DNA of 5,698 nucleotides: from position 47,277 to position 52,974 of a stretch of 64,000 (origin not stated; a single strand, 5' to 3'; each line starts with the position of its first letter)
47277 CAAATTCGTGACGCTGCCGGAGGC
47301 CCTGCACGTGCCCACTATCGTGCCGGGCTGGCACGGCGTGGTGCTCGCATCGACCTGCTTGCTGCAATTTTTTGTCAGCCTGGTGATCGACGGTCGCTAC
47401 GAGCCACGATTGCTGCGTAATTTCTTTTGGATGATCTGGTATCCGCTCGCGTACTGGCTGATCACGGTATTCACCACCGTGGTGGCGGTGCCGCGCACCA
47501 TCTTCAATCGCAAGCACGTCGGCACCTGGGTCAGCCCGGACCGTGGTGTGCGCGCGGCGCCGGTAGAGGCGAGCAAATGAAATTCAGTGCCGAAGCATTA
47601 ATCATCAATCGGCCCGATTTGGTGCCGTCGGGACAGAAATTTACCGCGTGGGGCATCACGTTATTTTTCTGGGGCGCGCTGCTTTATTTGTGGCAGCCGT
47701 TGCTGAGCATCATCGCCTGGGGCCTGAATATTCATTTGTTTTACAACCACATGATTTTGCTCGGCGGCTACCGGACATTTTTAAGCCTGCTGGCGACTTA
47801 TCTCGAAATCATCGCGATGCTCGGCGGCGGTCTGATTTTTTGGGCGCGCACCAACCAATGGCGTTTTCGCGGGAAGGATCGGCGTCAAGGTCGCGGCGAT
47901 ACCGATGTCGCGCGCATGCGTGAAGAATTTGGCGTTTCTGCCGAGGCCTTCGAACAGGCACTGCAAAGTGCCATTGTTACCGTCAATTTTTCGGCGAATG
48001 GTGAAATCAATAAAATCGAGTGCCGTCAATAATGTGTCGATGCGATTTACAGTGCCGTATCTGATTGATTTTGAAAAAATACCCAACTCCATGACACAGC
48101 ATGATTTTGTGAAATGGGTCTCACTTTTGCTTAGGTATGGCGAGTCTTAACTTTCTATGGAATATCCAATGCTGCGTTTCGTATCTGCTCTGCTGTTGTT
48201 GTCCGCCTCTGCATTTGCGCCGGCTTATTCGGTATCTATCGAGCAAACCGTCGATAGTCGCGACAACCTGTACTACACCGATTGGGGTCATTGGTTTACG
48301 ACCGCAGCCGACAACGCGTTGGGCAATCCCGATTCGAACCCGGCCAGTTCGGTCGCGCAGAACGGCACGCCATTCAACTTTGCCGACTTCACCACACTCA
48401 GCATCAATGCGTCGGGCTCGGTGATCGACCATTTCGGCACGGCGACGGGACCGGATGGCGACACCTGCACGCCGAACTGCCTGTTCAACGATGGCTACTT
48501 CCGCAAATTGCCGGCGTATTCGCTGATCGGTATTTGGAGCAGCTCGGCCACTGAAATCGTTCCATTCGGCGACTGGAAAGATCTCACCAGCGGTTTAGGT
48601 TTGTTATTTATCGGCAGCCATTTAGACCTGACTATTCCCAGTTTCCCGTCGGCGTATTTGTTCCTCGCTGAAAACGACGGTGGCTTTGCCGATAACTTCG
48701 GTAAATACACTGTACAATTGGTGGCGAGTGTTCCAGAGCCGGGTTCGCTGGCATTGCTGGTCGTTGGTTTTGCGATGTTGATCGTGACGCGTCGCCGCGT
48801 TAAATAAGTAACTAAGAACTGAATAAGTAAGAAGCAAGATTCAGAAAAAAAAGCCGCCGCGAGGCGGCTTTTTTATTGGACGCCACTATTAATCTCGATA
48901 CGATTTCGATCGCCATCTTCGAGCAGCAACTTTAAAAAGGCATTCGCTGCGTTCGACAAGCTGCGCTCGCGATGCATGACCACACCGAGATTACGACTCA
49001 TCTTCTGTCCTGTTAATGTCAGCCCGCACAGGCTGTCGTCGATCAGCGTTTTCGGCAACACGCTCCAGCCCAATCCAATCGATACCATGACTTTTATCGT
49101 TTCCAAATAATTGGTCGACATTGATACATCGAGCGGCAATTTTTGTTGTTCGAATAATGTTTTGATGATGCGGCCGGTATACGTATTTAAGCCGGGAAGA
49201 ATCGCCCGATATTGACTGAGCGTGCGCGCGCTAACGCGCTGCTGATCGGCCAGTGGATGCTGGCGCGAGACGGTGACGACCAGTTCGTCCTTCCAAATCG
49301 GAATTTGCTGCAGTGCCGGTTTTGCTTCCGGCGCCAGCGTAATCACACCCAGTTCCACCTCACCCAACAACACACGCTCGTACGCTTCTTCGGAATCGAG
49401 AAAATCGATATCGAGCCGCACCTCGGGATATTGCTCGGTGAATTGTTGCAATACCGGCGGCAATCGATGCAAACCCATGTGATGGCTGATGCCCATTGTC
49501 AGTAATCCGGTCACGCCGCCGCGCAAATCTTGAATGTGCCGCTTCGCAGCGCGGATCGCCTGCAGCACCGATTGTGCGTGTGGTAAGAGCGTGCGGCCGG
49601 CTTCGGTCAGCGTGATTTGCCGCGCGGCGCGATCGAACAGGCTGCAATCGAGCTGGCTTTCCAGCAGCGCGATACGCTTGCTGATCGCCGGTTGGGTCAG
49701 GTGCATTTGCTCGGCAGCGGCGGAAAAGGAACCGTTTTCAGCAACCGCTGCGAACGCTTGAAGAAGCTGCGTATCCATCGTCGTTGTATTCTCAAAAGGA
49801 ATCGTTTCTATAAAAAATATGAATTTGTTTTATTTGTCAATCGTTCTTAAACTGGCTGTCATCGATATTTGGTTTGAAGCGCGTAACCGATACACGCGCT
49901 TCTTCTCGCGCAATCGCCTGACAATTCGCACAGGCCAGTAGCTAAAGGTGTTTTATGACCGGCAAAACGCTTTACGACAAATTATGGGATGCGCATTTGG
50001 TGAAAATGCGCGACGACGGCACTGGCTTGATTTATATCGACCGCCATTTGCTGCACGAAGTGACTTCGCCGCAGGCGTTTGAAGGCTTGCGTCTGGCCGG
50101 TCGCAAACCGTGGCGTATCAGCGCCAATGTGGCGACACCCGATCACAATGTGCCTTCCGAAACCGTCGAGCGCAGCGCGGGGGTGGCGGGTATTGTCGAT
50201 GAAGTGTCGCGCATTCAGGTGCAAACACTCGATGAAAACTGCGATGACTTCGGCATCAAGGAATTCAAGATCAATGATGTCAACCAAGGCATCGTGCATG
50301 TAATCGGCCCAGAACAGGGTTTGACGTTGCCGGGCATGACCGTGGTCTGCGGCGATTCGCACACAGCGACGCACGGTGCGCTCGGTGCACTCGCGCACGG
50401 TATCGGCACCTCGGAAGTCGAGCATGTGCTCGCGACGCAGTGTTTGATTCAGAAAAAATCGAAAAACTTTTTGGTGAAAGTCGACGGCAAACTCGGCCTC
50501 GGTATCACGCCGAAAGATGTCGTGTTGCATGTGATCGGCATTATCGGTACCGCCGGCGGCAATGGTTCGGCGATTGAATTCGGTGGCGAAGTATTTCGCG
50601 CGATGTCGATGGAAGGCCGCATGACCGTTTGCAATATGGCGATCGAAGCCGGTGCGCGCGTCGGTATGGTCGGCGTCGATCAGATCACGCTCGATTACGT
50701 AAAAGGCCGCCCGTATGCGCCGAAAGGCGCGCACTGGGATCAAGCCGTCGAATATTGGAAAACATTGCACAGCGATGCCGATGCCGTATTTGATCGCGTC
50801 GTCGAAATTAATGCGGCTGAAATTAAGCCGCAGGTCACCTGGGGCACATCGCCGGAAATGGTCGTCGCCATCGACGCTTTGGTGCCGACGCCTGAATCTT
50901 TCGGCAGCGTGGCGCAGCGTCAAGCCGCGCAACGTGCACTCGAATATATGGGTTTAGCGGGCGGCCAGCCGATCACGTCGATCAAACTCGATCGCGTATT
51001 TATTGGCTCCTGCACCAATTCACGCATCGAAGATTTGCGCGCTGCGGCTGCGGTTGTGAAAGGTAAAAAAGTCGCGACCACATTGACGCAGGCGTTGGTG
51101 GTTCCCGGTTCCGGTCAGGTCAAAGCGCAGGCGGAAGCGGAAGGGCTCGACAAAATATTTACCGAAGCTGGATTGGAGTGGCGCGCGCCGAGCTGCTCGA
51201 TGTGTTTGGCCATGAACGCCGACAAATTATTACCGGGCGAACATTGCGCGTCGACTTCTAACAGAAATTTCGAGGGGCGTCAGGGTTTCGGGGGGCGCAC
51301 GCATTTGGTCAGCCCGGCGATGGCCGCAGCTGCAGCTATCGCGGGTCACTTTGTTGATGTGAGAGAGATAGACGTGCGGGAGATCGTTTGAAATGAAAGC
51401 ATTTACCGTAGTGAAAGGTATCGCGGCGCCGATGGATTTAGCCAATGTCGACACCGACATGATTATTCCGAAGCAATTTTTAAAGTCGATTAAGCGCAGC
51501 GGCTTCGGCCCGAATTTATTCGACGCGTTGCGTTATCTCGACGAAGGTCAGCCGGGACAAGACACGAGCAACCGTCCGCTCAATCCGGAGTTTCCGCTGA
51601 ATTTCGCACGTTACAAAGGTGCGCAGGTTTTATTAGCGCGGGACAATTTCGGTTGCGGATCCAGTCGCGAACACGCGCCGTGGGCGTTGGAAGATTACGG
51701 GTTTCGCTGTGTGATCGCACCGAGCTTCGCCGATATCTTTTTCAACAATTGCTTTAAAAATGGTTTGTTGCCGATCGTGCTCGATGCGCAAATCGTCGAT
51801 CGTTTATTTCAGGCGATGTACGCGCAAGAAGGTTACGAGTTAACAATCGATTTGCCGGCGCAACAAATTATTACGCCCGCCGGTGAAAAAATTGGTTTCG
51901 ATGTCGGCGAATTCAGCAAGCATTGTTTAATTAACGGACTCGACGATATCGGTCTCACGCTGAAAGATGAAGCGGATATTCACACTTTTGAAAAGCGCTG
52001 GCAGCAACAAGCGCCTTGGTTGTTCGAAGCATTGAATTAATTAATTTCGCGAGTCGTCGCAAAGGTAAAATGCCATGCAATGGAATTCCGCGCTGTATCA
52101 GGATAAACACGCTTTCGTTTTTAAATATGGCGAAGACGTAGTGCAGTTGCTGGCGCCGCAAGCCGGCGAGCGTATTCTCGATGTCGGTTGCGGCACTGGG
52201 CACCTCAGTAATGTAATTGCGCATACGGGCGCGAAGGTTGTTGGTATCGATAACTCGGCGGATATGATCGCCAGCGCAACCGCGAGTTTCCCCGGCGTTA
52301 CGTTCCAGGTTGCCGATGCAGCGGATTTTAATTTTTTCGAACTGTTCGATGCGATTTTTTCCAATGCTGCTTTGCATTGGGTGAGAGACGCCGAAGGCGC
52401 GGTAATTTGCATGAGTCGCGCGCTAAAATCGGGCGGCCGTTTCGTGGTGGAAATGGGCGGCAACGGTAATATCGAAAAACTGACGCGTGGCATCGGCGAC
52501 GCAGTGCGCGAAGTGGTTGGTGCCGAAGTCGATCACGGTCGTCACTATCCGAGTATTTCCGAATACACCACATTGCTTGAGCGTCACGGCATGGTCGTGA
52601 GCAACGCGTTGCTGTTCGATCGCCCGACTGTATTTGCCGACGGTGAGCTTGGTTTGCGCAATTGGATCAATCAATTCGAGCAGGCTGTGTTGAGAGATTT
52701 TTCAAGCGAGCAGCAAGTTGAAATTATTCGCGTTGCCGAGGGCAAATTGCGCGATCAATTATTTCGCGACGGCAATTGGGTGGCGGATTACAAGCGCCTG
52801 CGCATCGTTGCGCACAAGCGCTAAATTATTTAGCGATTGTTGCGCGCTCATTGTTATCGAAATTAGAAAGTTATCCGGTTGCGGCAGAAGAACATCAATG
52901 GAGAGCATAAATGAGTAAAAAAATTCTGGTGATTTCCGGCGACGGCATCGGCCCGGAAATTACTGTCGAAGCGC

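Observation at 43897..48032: pgaA-pgaC-pgaD operon with no pgaB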

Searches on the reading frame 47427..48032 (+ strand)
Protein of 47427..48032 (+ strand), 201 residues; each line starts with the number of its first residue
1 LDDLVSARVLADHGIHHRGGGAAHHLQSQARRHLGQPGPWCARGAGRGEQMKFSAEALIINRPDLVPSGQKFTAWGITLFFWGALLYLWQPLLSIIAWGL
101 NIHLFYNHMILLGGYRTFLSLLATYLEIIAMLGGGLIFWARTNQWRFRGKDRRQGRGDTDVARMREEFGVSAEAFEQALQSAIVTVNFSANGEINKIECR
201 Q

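Call 3: search_protein_families(library=pfam, proteins=[window:47427-48032:+], max_evalue=0.01)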
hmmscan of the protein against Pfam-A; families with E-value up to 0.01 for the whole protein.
window:47427-48032:+ (201 aa): 1 family
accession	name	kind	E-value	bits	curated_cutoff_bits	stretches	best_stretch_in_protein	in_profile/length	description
PF13994.11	PgaD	-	2.6e-28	99.3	27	1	58-194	1-147/148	PgaD-like protein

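Call 4: search_protein_families(library=ncbifam, proteins=[window:47427-48032:+], max_evalue=0.01)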
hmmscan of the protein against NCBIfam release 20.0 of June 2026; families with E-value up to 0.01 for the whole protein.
window:47427-48032:+ (201 aa): 3 families
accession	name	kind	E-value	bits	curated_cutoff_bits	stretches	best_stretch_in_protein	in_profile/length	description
TIGR03940.1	PGA_PgaD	equivalog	1.2e-26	93.4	31.45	1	58-198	2-141/141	poly-beta-1,6-N-acetyl-D-glucosamine biosynthesis protein PgaD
NF011179.0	PRK14584.1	equivalog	4.4e-07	30.1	180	1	75-197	19-137/153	poly-beta-1,6-N-acetyl-D-glucosamine biosynthesis protein PgaD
NF011180.0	PRK14585.1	equivalog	0.0072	16.7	191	0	96-196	24-127/137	poly-beta-1,6-N-acetyl-D-glucosamine biosynthesis protein PgaD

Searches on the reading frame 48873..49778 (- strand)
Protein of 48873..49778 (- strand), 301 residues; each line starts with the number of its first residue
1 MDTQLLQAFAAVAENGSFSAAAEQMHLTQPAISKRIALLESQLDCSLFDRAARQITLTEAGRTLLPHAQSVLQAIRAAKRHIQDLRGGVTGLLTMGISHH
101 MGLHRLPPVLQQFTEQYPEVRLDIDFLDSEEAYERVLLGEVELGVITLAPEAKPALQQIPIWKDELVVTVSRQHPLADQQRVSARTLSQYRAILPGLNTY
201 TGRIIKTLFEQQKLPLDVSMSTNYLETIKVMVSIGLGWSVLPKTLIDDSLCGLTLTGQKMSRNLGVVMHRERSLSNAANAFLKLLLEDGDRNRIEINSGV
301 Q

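Call 41: search_protein_families(library=ncbifam, proteins=[window:48873-49778:-], max_evalue=0.001)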
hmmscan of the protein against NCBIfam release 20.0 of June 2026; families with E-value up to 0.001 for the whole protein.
window:48873-49778:- (301 aa): 56 families (the best 25 are shown)
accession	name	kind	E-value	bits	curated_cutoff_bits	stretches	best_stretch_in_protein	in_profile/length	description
NF040786.1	LysR_Sec_metab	equivalog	4.5e-52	176.9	250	1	1-285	1-294/298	selenium metabolism-associated LysR family transcriptional regulator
NF047520.1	trans_act_CidR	equivalog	1.5e-49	168.8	415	1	1-285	1-288/292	cidABC operon transcriptional activator CidR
NF008416.0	PRK11242.1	equivalog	3e-45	154.8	277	1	6-291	6-293/300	transcriptional regulator CynR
NF053705.1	TransRegGltCGpos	equivalog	6.3e-45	153.7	350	1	1-285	1-289/300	glutamate biosynthesis transcriptional regulator GltC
TIGR03339.1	phn_lysR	subfamily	1.9e-43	148.7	341.1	1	6-284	2-278/279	aminoethylphosphonate catabolism associated LysR family transcriptional regulator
NF040889.1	trans_reg_YeiE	equivalog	2e-39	135.5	480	1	6-283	8-284/288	DNA-binding transcriptional regulator YeiE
NF008095.0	PRK10837.1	subfamily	6.2e-36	124.1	281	1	6-284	8-285/290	LysR family transcriptional regulator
NF008722.0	PRK11716.1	equivalog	8.8e-36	123.4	246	1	1-285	1-290/293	HTH-type transcriptional activator IlvY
NF045775.1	acetoin_reg_AlsR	exception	4.5e-35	121.5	430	1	1-245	1-246/290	acetoin biosynthesis transcriptional regulator AlsR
NF009327.0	PRK12684.1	subfamily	4.8e-35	121.3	402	1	11-243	12-245/313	CysB family HTH-type transcriptional regulator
NF052633.1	LysR_TF_PsrA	exception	8.4e-33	113.6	540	1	2-287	6-294/297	L-proline-binding transcription factor PsrA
TIGR02424.1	TF_pcaQ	equivalog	1.9e-32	112.4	303.8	1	6-286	8-295/300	pca operon transcription factor PcaQ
NF009326.0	PRK12681.1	equivalog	8.8e-31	107.5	436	1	10-247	11-249/324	HTH-type transcriptional regulator CysB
NF007439.0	PRK09986.1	equivalog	3.7e-30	105.3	290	1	2-283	8-292/296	LysR family transcriptional regulator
NF045990.1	TransRegCbbRRhodb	equivalog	2e-29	102.6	450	1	6-287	11-298/304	LysR family regulator CbbR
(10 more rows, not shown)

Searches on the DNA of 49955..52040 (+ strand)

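Call 10: search_dna_similar(query=window:49955-52040:+, collection=plasmids, mode=near, max_rows=5)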
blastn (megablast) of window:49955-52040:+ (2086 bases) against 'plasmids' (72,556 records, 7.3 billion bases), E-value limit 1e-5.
No match.

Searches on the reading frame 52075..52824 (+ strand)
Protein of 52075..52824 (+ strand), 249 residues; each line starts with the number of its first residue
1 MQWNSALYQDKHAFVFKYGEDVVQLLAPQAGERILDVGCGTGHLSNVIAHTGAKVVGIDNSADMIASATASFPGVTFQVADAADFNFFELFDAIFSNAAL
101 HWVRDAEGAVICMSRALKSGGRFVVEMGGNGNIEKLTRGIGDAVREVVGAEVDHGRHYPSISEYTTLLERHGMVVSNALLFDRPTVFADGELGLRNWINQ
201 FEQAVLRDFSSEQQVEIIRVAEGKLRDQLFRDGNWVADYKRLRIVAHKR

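Call 46: search_protein_families(library=pfam, proteins=[window:52075-52824:+], max_evalue=0.00001)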
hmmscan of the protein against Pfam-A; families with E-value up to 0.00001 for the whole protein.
window:52075-52824:+ (249 aa): 10 families
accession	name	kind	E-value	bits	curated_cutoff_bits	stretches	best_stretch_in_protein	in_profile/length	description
PF08241.18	Methyltransf_11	-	2.3e-20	73.5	21.2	1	35-125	1-95/95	Methyltransferase domain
PF13649.12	Methyltransf_25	-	4.8e-19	69.3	27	1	34-121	1-97/97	Methyltransferase domain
PF13847.12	Methyltransf_31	-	6.9e-19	68.4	27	1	30-127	3-111/145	Methyltransferase domain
PF13489.12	Methyltransf_23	-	2.4e-15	57.1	27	1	20-173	10-159/164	Methyltransferase domain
PF08242.18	Methyltransf_12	-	7.1e-15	56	30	1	35-123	1-98/98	Methyltransferase domain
PF01135.25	PCMT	-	1.2e-06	28.9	20.3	1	22-129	65-175/210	Protein-L-isoaspartate(D-aspartate) O-methyltransferase (PCMT)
PF01209.24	Ubie_methyltran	-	1.4e-06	28.3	20.1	1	21-125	38-151/233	ubiE/COQ5 methyltransferase family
PF07021.18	MetW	-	2.8e-06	27.5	21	1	29-106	12-91/193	Methionine biosynthesis protein MetW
PF05175.20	MTS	-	4.1e-06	27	23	1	23-123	24-136/170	Methyltransferase small domain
PF02353.26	CMAS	-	9.1e-06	25.6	27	0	24-181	56-218/273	Mycolic acid cyclopropane synthetase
